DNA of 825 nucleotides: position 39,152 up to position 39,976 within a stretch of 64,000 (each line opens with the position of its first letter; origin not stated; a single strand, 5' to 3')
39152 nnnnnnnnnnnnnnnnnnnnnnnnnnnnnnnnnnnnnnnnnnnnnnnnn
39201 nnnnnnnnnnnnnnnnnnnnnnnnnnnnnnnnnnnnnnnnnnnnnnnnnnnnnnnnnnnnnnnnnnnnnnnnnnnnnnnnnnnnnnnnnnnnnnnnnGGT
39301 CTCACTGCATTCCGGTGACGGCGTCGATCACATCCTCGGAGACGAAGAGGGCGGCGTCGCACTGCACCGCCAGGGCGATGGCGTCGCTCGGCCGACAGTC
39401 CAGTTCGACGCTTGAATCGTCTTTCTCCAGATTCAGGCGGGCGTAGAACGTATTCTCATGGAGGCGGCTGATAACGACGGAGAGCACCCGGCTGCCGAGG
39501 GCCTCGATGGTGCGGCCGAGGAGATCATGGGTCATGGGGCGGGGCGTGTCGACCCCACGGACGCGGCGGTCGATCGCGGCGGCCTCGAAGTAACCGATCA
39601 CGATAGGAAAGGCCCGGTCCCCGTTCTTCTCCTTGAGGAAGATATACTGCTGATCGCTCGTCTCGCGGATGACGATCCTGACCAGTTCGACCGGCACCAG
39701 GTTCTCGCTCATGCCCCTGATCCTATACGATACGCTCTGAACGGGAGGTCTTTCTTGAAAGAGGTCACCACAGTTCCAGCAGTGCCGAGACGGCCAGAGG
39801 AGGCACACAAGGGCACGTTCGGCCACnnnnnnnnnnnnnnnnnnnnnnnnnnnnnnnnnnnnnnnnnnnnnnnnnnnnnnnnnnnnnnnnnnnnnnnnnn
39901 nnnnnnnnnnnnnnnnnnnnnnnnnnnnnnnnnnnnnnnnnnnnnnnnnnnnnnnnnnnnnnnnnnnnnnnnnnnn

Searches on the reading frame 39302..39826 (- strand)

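Call 7: search_protein_families(library=ncbifam, proteins=[window:39302-39826:-], max_evalue=0.00001)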
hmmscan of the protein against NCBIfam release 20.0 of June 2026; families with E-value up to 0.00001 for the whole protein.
window:39302-39826:- (174 aa): 0 families

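Call 8: search_protein_families(library=pfam, proteins=[window:39302-39826:-], max_evalue=0.001)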
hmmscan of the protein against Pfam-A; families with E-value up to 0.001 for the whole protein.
window:39302-39826:- (174 aa): 1 family
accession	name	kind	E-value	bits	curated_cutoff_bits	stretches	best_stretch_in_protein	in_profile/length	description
PF02577.19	BFN_dom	-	1e-35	122.4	27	1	62-169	1-106/112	Bifunctional nuclease domain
